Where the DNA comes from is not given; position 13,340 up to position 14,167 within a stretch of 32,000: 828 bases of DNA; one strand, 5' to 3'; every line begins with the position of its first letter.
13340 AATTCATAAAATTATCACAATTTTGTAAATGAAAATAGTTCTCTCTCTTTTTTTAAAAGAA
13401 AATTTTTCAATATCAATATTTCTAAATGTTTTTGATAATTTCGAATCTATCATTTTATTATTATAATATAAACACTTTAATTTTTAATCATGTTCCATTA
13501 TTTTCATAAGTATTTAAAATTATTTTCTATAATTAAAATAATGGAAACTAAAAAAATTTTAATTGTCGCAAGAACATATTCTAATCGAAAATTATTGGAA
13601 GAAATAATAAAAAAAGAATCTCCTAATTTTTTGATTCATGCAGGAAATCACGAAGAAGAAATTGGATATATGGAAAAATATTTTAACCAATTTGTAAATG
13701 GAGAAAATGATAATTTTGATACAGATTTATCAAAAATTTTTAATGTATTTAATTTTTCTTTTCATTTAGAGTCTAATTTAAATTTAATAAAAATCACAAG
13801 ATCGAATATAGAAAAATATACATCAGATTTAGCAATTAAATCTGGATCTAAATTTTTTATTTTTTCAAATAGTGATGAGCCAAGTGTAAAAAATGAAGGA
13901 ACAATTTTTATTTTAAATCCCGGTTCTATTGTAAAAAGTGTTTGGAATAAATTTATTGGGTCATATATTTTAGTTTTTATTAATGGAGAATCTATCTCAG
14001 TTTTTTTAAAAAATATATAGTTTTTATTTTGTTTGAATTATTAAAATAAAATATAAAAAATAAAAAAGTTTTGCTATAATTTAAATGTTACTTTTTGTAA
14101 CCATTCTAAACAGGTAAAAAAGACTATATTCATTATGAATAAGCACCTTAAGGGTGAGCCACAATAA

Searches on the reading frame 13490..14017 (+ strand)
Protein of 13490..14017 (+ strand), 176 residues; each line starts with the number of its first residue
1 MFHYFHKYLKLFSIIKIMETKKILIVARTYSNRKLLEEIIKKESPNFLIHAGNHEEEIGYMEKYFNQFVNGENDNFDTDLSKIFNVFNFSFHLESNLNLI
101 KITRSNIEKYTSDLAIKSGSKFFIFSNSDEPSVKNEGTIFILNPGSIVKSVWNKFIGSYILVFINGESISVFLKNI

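Call 8: search_protein_families(library=ncbifam, max_evalue=0.001, proteins=[window:13490-14017:+])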
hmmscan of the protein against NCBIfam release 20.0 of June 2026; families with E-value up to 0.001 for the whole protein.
seq(176 aa): 1 family
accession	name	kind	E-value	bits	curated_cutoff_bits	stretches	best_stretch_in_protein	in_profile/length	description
TIGR00040.1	yfcE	subfamily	8.7e-07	29.2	56.25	1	22-169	2-155/158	YfcE family phosphodiesterase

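Call 55: search_protein_families(library=pfam, max_evalue=0.01, proteins=[window:13490-14017:+])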
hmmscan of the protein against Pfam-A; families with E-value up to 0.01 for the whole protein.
seq(176 aa): 1 family
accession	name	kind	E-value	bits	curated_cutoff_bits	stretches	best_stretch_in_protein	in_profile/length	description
PF12850.12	Metallophos_2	-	0.0011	19.4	27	1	22-161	2-148/154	Calcineurin-like phosphoesterase superfamily domain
